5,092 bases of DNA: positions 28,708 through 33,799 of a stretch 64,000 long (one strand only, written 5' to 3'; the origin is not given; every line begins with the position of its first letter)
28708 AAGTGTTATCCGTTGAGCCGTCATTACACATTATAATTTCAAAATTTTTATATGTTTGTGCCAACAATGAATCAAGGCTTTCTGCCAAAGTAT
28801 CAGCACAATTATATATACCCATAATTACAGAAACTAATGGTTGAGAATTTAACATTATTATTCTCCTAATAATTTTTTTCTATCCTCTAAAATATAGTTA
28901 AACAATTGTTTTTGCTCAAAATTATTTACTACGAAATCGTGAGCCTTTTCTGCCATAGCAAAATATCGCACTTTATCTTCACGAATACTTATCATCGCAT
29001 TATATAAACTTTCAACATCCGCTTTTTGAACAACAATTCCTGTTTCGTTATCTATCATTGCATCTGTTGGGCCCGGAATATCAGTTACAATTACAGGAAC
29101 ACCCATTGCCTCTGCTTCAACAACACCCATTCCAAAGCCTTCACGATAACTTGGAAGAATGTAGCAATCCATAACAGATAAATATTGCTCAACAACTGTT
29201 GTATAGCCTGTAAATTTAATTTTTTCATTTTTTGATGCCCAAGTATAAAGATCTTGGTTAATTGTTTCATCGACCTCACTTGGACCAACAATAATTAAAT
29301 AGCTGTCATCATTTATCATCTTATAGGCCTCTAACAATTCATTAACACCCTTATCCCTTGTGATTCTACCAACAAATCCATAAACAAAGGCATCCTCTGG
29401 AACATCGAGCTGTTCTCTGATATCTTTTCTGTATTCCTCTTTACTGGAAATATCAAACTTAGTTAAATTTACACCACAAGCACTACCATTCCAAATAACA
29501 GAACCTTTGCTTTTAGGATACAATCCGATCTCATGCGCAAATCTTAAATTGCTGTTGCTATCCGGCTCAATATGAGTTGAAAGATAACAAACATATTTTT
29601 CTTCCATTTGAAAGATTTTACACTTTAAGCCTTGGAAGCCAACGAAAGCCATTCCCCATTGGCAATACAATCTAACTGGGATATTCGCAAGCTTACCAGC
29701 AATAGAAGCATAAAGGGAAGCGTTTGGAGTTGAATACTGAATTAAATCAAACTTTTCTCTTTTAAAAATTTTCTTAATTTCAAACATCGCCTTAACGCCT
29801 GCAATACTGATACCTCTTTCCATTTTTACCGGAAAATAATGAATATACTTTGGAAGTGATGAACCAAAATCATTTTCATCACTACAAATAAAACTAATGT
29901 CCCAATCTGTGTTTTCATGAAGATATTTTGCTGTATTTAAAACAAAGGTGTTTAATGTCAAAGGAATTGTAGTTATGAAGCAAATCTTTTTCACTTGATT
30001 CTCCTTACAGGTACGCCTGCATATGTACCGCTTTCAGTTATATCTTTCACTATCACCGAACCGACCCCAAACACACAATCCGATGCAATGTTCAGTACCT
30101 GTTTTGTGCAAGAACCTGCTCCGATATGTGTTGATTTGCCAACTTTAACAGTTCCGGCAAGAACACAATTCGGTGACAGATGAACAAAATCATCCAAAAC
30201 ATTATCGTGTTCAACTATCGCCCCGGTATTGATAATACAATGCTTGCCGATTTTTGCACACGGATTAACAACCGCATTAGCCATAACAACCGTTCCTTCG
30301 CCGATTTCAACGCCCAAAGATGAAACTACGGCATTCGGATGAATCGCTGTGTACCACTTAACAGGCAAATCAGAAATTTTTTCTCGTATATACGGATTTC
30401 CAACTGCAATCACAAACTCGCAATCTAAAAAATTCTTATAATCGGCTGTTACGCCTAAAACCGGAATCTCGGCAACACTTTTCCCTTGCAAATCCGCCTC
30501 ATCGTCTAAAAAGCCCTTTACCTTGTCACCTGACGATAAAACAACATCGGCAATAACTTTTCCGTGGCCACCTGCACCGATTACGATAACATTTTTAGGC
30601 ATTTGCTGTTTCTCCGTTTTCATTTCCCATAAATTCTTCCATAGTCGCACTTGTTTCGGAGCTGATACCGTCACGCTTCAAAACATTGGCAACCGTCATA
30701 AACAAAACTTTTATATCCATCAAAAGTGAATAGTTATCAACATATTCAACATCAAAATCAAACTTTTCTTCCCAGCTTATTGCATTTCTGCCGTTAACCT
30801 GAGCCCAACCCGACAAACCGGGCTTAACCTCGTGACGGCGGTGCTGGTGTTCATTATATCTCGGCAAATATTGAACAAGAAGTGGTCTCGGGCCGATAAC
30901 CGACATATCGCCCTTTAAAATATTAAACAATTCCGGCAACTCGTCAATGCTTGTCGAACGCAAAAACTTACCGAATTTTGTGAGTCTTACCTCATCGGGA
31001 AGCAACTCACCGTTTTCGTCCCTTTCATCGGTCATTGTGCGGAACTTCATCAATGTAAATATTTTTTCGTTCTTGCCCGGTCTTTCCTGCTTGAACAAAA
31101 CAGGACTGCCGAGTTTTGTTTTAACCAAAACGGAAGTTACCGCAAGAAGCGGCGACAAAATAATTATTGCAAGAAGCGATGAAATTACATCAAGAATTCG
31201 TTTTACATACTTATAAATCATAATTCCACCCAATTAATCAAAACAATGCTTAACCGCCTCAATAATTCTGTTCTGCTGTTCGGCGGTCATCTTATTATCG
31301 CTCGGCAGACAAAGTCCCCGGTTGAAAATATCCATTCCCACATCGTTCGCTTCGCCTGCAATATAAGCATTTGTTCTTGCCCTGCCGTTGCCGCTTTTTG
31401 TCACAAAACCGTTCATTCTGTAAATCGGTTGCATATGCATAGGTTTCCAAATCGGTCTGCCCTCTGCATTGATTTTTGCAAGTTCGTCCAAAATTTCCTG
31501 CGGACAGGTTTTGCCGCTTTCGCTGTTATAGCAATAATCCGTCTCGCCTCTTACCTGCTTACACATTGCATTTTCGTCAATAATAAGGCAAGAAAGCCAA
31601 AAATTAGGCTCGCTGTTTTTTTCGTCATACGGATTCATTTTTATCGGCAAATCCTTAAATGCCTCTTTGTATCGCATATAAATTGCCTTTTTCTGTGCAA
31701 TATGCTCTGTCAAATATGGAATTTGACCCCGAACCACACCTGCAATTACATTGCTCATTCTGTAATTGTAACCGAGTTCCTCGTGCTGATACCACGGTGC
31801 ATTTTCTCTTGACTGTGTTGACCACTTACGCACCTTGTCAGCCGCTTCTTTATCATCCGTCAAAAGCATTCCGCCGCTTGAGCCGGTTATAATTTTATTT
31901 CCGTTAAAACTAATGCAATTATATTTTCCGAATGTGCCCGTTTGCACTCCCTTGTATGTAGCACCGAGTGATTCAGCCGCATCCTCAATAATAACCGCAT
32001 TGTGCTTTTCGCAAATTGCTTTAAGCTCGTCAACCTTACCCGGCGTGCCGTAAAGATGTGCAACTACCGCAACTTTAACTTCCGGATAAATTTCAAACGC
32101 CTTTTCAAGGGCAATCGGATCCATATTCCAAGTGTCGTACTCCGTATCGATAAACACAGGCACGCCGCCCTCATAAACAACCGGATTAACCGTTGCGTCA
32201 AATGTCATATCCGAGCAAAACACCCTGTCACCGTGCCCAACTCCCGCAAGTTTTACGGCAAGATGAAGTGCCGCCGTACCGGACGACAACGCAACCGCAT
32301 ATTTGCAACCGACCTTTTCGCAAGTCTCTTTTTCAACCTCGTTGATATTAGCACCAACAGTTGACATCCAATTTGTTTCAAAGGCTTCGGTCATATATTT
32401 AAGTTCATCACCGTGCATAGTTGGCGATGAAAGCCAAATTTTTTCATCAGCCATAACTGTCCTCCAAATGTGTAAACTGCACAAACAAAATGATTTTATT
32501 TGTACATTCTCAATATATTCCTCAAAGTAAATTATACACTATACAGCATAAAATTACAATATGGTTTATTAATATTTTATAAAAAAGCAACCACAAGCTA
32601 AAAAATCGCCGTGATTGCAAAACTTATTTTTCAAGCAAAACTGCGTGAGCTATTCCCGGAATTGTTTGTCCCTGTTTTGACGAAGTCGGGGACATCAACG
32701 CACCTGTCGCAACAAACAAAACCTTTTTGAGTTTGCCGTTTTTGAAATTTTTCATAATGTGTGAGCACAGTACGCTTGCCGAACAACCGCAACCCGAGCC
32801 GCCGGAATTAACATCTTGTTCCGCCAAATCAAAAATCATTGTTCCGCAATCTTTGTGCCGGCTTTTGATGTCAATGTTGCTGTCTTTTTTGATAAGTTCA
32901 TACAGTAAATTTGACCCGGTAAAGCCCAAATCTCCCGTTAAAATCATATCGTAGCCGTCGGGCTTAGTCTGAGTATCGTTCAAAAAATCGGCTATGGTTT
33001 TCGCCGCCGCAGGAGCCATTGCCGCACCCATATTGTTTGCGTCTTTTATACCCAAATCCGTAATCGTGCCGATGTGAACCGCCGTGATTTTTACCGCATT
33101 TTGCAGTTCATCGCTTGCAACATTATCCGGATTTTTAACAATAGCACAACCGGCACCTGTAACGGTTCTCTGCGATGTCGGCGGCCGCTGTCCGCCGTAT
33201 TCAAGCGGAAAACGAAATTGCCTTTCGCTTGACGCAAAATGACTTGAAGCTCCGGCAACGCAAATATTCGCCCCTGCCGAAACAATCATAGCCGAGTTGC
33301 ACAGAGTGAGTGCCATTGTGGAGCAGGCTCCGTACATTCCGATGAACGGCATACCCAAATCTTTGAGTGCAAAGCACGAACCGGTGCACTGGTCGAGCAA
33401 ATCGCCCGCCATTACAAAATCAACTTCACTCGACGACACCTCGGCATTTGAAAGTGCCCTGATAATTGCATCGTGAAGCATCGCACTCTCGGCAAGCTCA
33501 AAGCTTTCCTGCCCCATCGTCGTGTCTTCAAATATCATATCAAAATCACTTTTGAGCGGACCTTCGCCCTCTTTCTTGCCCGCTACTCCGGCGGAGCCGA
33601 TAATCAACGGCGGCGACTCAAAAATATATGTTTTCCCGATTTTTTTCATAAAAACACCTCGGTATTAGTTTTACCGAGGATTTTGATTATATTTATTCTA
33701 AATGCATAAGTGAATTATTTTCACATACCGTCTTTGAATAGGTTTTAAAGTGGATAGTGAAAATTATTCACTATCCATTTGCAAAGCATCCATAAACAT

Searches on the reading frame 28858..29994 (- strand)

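Call 53: search_protein_families(library=pfam, proteins=[window:28858-29994:-], max_evalue=0.00001)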
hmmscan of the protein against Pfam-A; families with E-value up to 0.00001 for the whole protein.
window:28858-29994:- (378 aa): 4 families
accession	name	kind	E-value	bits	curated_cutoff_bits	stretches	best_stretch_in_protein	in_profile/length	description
PF00534.26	Glycos_transf_1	-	3.2e-32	111.9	26.4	1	189-351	2-169/172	Glycosyl transferases group 1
PF13692.12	Glyco_trans_1_4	-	1.6e-28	100.2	27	1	204-339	3-141/142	Glycosyl transferases group 1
PF13477.12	Glyco_trans_4_2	-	2.2e-11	44.5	23.4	1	3-137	1-130/139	Glycosyl transferase 4-like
PF20706.3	GT4-conflict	-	7.5e-09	35.5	26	1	206-316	201-323/385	Family 4 Glycosyltransferase in conflict systems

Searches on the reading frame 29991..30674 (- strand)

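Call 53: search_protein_families(library=pfam, proteins=[window:29991-30674:-], max_evalue=0.00001)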
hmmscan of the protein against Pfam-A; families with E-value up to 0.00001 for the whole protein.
window:29991-30674:- (227 aa): 2 families
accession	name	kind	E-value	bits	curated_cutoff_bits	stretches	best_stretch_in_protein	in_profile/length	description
PF17836.7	PglD_N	-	3.4e-18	66.4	23.4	1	28-101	1-75/78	PglD N-terminal domain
PF00132.30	Hexapep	-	9.6e-12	44.5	27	1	121-155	1-35/36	Bacterial transferase hexapeptide (six repeats)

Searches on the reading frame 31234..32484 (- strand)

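Call 53: search_protein_families(library=pfam, proteins=[window:31234-32484:-], max_evalue=0.00001)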
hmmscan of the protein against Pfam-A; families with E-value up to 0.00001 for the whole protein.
window:31234-32484:- (416 aa): 1 family
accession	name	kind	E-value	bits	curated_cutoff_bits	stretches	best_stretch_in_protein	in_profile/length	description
PF01041.23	DegT_DnrJ_EryC1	-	7.4e-81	272.6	19.8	1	23-411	3-359/360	DegT/DnrJ/EryC1/StrS aminotransferase family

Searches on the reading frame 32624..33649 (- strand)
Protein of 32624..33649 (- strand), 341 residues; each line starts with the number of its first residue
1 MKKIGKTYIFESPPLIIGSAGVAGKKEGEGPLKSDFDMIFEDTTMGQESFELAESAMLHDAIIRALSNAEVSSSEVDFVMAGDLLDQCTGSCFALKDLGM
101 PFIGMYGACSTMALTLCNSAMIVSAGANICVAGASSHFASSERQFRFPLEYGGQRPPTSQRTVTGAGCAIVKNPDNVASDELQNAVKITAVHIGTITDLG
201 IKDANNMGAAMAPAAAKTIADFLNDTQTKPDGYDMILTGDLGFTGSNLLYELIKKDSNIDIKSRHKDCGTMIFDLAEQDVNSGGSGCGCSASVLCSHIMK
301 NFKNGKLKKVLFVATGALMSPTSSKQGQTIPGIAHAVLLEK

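Call 53: search_protein_families(library=pfam, proteins=[window:32624-33649:-], max_evalue=0.00001)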
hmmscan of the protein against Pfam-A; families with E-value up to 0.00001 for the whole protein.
window:32624-33649:- (341 aa): 1 family
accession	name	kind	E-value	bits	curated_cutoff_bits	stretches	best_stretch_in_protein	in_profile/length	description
PF07451.17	SpoVAD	-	1.1e-135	452.1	22.1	1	6-340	3-329/329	Stage V sporulation protein AD (SpoVAD)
